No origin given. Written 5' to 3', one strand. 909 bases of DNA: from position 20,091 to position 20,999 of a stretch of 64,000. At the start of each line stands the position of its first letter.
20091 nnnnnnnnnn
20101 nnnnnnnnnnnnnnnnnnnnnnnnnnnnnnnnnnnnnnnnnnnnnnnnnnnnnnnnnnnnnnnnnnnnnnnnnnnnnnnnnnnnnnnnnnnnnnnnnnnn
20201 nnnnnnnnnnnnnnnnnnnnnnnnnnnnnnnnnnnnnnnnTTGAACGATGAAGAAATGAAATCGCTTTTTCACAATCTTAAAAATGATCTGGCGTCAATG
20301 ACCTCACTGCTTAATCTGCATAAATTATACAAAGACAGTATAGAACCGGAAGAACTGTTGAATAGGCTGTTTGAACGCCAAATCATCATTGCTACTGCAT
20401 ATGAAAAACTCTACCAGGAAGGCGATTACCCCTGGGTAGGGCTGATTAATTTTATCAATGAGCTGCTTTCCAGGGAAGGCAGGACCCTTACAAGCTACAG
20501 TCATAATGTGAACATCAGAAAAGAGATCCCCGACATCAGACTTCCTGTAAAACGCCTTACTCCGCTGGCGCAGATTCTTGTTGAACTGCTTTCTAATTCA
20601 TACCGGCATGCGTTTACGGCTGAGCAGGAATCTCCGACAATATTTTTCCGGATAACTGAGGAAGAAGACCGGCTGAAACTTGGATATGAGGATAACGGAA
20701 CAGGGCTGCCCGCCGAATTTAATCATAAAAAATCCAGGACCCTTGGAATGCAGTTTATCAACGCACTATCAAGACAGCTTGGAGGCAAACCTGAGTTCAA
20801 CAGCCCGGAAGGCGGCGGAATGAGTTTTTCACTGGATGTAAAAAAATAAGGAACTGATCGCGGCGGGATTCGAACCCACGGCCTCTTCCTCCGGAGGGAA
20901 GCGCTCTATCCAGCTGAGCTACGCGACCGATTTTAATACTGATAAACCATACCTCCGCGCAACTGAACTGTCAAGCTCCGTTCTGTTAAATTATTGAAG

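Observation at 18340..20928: Chemoreceptor translationally coupled to a sensor-less HisKA_2-type histidine kinase, followed by tRNA-Arg(CCG)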

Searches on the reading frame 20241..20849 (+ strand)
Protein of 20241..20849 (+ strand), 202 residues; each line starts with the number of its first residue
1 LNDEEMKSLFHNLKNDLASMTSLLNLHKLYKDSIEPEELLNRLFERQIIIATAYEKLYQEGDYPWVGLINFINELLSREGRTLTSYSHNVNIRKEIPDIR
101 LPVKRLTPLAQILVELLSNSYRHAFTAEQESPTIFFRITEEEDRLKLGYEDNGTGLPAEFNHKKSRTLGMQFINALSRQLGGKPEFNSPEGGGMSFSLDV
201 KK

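Call 4: search_protein_families(library=pfam, proteins=[window:20241-20849:+], max_evalue=0.1)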
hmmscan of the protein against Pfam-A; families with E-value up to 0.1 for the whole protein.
window:20241-20849:+ (202 aa): 4 families
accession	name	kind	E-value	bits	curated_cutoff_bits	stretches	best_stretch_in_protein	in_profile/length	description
PF02518.31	HATPase_c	-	1.6e-09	38.6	26.4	1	108-200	5-107/111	Histidine kinase-, DNA gyrase B-, and HSP90-like ATPase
PF07568.18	HisKA_2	-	8.1e-08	32.7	22.3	1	11-77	4-70/76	Histidine kinase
PF13581.12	HATPase_c_2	-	0.014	15.9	27.4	1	100-178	23-110/127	Histidine kinase-like ATPase domain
PF24406.1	nSTAND_NTPase4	-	0.058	13.9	27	0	27-50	16-39/58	Novel STAND NTPase 4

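Call 5: search_protein_families(library=ncbifam, proteins=[window:20241-20849:+], max_evalue=0.1)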
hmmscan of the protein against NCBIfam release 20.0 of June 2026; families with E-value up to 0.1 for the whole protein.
window:20241-20849:+ (202 aa): 19 families
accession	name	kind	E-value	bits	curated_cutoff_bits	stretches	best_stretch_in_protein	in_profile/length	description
NF051872.1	HisKinPhyk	equivalog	5.1e-18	64.9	750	1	3-197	344-533/537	sensor histidine kinase PhyK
NF052306.1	BluLightHisKinLov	equivalog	2.7e-07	29.7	450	1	11-192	158-325/334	blue-light-activated histidine kinase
NF010077.0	PRK13559.1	subfamily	6.9e-07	28.5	361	1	8-183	176-341/364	hypothetical protein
NF007896.0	PRK10600.1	equivalog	2.2e-06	26.6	578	1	88-195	478-578/598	nitrate/nitrite two-component system sensor histidine kinase NarX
NF011874.0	PRK15347.1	equivalog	0.0013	16.8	852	1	109-199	514-611/921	two component system sensor kinase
NF008649.0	PRK11644.1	equivalog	0.0019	17.1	408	1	106-198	410-494/499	signal transduction histidine-protein kinase/phosphatase UhpB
NF033092.0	HK_WalK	equivalog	0.0019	16.9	725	1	65-159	446-535/594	cell wall metabolism sensor histidine kinase WalK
NF052443.1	SensHisKinMctS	equivalog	0.0029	16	700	1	104-188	355-435/457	two-component system sensor histidine kinase MctS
NF052531.1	Strep_LiaS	equivalog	0.0053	16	450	1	100-198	232-323/328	envelope stress sensor histidine kinase LiaS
TIGR01052.1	top6b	equivalog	0.0062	15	380.7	1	108-161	28-81/488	DNA topoisomerase VI subunit B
NF047794.1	HisKinPtgB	equivalog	0.0096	14.2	1000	1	109-160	556-603/656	two-component system sensor histidine kinase PgtB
NF046044.1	PnpS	equivalog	0.0098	14.9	400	1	107-159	284-332/390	two-component system histidine kinase PnpS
TIGR03084.1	TIGR03084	hypoth_equivalog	0.011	15.3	247.95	1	17-124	69-174/253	TIGR03084 family metal-binding protein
NF003144.0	PRK04069.1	equivalog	0.028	13.8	145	1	115-165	49-98/161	anti-sigma B factor RsbW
NF058527.1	HistKinChvGCaul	equivalog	0.032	13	740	0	103-159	417-469/535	two-component sensor histidine kinase ChvG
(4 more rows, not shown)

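Call 10: find_homologous_proteins(query=window:20241-20849:+)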
Query window:20241-20849:+ (202 aa): 17 proteins with E <= 0.001 among 144 candidates.
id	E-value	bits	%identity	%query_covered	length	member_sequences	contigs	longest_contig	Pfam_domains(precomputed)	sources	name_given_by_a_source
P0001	1.7e-128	444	100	100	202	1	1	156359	PF02518.32,PF07568.19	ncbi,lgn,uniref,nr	ncbi:MAG: ATP-binding protein [Spirochaetales bacterium]|uniref:histidine kinase n=1 Tax=Candidatus 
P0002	3.0e-75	270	66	99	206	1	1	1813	PF02518.32,PF07568.19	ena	-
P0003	5.4e-70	253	60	100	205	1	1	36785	PF02518.32,PF07568.19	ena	-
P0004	2.8e-69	251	61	99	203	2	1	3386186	PF02518.32,PF07568.19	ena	-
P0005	4.8e-65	237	56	98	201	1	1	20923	PF02518.32,PF07568.19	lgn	-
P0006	5.0e-62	227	54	99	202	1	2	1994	PF02518.32,PF07568.19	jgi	jgi:two-component sensor histidine kinase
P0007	1.3e-61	226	58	100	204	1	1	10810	PF02518.32,PF07568.19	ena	-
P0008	1.2e-60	223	52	99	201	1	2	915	PF02518.32,PF07568.19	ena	-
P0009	3.2e-59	218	53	95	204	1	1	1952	PF02518.32,PF07568.19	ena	-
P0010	1.5e-58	216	54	95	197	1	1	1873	PF02518.32,PF07568.19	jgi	jgi:two-component sensor histidine kinase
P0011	1.2e-57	213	53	100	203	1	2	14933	PF02518.32,PF07568.19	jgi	jgi:two-component sensor histidine kinase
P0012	2.5e-56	209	51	95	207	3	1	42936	PF02518.32,PF07568.19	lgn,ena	-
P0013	2.8e-55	205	52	99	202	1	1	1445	PF02518.32,PF07568.19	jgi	-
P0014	1.4e-54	203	55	91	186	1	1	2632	PF02518.32,PF07568.19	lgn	-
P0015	4.3e-52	195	52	89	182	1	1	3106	PF02518.32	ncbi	-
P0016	1.1e-47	180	53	86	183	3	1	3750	PF02518.32,PF07568.19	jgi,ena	-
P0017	4.0e-15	74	31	97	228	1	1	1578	PF13581.13,PF02518.32,PF07536.21,PF07568.19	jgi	-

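Call 11: find_encoding_contigs(protein=P0004, flank=8000, max_places=2)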
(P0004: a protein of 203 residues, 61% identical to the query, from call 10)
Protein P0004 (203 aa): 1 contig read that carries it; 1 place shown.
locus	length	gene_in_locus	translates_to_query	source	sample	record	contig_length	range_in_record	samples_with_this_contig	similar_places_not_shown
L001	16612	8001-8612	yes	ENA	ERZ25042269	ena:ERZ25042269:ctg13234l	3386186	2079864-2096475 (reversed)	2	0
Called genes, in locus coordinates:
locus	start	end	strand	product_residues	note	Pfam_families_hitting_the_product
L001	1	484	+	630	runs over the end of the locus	PF00015:MCPsignal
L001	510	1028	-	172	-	PF13420:Acetyltransf_4, PF00583:Acetyltransf_1, PF13673:Acetyltransf_10, PF14542:Acetyltransf_CG (faint), PF13508:Acetyltransf_7, PF08445:FR47 (weak)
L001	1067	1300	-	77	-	-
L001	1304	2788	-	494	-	PF02321:OEP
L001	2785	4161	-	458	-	PF00873:ACR_tran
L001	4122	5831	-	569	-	PF00873:ACR_tran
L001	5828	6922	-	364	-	PF25973:BSH_CzcB (weak), PF02321:OEP (faint), PF25975:CzcB_C (weak), PF25989:YknX_C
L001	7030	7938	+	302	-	PF12844:HTH_19, PF13560:HTH_31, PF01381:HTH_3, PF02607:B12-binding_2 (faint), PF02310:B12-binding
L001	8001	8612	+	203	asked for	PF07568:HisKA_2 (weak), PF02518:HATPase_c (weak)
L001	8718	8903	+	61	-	PF00440:TetR_N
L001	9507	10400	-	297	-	PF01515:PTA_PTB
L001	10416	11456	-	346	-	PF00871:Acetate_kinase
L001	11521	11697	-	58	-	-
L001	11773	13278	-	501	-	-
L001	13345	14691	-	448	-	PF01946:Thi4 (weak), PF00890:FAD_binding_2, PF01266:DAO (weak), PF12831:FAD_oxidored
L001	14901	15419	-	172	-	PF12802:MarR_2, PF01047:MarR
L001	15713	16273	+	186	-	PF01694:Rhomboid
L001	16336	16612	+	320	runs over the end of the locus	PF01408:GFO_IDH_MocA, PF02894:GFO_IDH_MocA_C, PF22725:GFO_IDH_MocA_C3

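Call 12: find_encoding_contigs(protein=P0003, flank=8000, max_places=2)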
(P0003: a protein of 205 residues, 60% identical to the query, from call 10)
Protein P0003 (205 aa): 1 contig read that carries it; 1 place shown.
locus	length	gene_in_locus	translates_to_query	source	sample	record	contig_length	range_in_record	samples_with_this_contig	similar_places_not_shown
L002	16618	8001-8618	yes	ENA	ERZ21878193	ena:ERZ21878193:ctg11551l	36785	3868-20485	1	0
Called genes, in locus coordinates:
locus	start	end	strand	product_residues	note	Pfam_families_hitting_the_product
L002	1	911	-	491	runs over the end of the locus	PF02321:OEP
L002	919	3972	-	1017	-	PF00873:ACR_tran, PF03176:MMPL (faint)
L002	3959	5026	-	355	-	PF25967:RND-MFP_C, PF25975:CzcB_C, PF25989:YknX_C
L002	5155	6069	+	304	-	PF12844:HTH_19, PF13443:HTH_26 (weak), PF13560:HTH_31, PF01381:HTH_3, PF02607:B12-binding_2 (weak), PF02310:B12-binding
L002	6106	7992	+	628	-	PF00015:MCPsignal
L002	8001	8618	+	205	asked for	PF07568:HisKA_2, PF02518:HATPase_c (weak)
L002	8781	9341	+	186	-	PF01694:Rhomboid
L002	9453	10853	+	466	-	PF00301:Rubredoxin (weak), PF21349:RUBY_RBDX (faint), PF00301:Rubredoxin, PF01645:Glu_synthase, PF01070:FMN_dh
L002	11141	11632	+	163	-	PF02915:Rubrerythrin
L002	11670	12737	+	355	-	PF03462:PCRF, PF00472:RF-1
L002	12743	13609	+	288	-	PF17827:PrmC_N, PF05175:MTS, PF13847:Methyltransf_31, PF13649:Methyltransf_25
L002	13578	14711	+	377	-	PF13328:HD_4, PF01966:HD, PF04607:RelA_SpoT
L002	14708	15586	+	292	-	PF02824:TGS, PF28438:RelA_RIS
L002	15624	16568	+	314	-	-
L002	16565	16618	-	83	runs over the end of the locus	-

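Call 13: find_encoding_contigs(protein=P0012, flank=8000, max_places=2)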
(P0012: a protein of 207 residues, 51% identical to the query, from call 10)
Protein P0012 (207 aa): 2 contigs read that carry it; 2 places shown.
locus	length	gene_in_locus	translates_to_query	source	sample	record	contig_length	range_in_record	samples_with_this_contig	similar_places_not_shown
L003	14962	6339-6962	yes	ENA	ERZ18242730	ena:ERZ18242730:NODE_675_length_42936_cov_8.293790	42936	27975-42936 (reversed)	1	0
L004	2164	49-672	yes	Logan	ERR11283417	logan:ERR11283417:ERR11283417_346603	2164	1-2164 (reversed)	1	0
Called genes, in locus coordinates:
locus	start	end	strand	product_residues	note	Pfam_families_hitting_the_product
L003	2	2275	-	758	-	?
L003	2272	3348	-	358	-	PF25973:BSH_CzcB (weak), PF25989:YknX_C, PF25975:CzcB_C (weak)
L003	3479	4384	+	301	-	PF12844:HTH_19, PF13560:HTH_31 (weak), PF01381:HTH_3, PF02607:B12-binding_2 (weak), PF02310:B12-binding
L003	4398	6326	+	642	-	PF00015:MCPsignal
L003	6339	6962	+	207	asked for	PF07568:HisKA_2 (weak), PF02518:HATPase_c (weak)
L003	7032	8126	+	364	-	PF00989:PAS (faint), PF02518:HATPase_c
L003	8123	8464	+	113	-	PF00072:Response_reg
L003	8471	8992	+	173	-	-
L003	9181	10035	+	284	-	PF02518:HATPase_c, PF14501:HATPase_c_5 (weak)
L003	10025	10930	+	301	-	PF00072:Response_reg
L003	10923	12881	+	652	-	PF20250:FapA_N, PF03961:FapA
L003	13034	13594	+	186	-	PF01694:Rhomboid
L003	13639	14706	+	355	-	PF03462:PCRF, PF00472:RF-1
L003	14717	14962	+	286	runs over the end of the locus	PF17827:PrmC_N, PF01170:UPF0020 (weak), PF06325:PrmA (weak), PF05175:MTS, PF13847:Methyltransf_31, PF13649:Methyltransf_25, PF07669:Eco57I (weak)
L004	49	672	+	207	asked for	PF07568:HisKA_2 (weak), PF02518:HATPase_c (weak)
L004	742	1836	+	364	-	PF00989:PAS (faint), PF02518:HATPase_c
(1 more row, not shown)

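Call 15: find_encoding_contigs(protein=P0005, flank=8000, max_places=2)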
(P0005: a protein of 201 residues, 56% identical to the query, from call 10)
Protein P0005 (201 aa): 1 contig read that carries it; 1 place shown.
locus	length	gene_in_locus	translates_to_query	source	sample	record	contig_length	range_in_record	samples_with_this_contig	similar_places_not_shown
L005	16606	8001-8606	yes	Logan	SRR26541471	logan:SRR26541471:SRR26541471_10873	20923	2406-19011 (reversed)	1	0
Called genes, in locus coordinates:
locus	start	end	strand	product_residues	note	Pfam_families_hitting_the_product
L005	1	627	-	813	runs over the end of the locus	PF02574:S-methyl_trans, PF00809:Pterin_bind, PF02607:B12-binding_2, PF02310:B12-binding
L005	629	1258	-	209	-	-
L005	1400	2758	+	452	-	PF00474:SSF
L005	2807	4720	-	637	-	PF03453:MoeA_N, PF00994:MoCF_biosynth, PF03454:MoeA_C, PF12727:PBP_like, PF12974:Phosphonate-bd (weak), PF13531:SBP_bac_11 (weak)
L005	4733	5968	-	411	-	PF03453:MoeA_N, PF00994:MoCF_biosynth, PF03454:MoeA_C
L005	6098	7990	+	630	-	PF00015:MCPsignal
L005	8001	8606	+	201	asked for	PF07568:HisKA_2, PF02518:HATPase_c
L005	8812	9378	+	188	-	PF01694:Rhomboid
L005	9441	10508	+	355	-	PF03462:PCRF, PF00472:RF-1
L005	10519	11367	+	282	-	PF17827:PrmC_N, PF05175:MTS, PF13649:Methyltransf_25 (faint)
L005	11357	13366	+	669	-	PF13328:HD_4, PF01966:HD, PF04607:RelA_SpoT, PF02824:TGS, PF28438:RelA_RIS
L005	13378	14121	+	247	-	PF00588:SpoU_methylase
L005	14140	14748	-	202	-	-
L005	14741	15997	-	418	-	PF05977:MFS_3, PF07690:MFS_1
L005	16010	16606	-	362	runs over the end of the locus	PF00248:Aldo_ket_red, PF13183:Fer4_8 (faint)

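Call 16: find_encoding_contigs(protein=P0007, flank=8000, max_places=2)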
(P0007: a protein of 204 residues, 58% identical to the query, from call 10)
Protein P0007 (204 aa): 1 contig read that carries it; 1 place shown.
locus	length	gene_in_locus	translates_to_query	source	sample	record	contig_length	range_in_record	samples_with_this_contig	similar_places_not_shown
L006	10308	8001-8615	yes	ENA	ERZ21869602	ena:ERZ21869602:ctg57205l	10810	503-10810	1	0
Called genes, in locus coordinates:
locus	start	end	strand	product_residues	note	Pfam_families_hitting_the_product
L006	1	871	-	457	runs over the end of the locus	?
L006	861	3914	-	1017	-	PF00873:ACR_tran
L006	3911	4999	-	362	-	PF25973:BSH_CzcB (weak), PF25989:YknX_C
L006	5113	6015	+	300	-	PF12844:HTH_19, PF13560:HTH_31, PF01381:HTH_3, PF02310:B12-binding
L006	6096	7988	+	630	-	PF00015:MCPsignal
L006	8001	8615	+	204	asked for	PF07568:HisKA_2 (weak), PF02518:HATPase_c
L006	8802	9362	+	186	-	PF01694:Rhomboid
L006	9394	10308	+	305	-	?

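Call 17: find_encoding_contigs(protein=P0011, flank=8000, max_places=2)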
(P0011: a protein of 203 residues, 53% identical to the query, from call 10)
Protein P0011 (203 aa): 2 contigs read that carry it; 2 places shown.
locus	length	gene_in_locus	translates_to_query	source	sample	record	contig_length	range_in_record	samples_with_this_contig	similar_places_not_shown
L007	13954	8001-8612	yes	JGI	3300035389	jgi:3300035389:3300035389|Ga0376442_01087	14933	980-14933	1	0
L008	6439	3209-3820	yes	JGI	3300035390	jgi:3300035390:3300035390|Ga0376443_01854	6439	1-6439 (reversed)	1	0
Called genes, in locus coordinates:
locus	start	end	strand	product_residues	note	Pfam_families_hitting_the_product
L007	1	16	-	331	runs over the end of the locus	?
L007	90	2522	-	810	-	PF02574:S-methyl_trans, PF00809:Pterin_bind, PF02607:B12-binding_2, PF02310:B12-binding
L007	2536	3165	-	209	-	-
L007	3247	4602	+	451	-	PF00474:SSF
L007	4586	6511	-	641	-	PF03453:MoeA_N, PF00994:MoCF_biosynth, PF03454:MoeA_C, PF12727:PBP_like, PF12974:Phosphonate-bd (weak), PF13531:SBP_bac_11 (faint)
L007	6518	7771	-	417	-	PF03453:MoeA_N, PF00994:MoCF_biosynth, PF03454:MoeA_C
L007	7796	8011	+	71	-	-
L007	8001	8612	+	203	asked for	PF07568:HisKA_2, PF02518:HATPase_c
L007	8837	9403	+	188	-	PF01694:Rhomboid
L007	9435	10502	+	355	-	PF03462:PCRF, PF00472:RF-1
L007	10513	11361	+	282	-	PF17827:PrmC_N, PF01209:Ubie_methyltran (faint), PF05175:MTS, PF13847:Methyltransf_31, PF13649:Methyltransf_25 (weak)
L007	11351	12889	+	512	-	PF13328:HD_4, PF04607:RelA_SpoT, PF02824:TGS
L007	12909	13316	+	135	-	PF28438:RelA_RIS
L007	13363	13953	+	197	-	?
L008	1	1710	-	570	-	?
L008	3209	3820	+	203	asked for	PF07568:HisKA_2, PF02518:HATPase_c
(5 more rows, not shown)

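Call 20: find_related_loci(query=A1, collection=genome_contigs, flank=10000)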
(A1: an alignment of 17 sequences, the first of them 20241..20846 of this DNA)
Query A1 (202 aa) in genome_contigs; peptide patterns used: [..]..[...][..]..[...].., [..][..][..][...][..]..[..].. (x = any residue, [..] = any of these).
15 stretches matched a pattern; 5 encode a relative of the query (tblastn E <= 1e-3); 5 distinct loci.
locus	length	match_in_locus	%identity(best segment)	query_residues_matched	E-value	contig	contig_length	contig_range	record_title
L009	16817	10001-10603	58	1-200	2e-76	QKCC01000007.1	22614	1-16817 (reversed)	MAG: Spirochaetales bacterium isolate SZUA-414 scaffold_5560, whole genome shotgun sequence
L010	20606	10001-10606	49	1-200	8e-61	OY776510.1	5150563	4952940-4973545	MAG: Spirochaetia bacterium isolate 10f9290b-63d0-4de7-b2b2-356c5ab5f7f1 genome assembly, chromosome: 1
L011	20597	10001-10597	49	1-200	8e-60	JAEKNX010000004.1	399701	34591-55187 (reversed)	MAG: Spirochaetales bacterium isolate bin_125 NODE_17_length_399701_cov_47.917330, whole genome shotgun sequence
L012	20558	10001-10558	46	1-186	2e-54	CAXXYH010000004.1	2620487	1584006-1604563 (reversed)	MAG: Spirochaetia bacterium isolate 3f6413ad-2fe3-400d-aa3f-8d8018634007 genome assembly, contig: contig_4, whole genome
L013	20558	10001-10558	46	1-186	1e-53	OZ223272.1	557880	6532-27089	MAG: Spirochaetia bacterium isolate 50ab941f-e521-41e2-bb97-00a459704a5b genome assembly, chromosome: 9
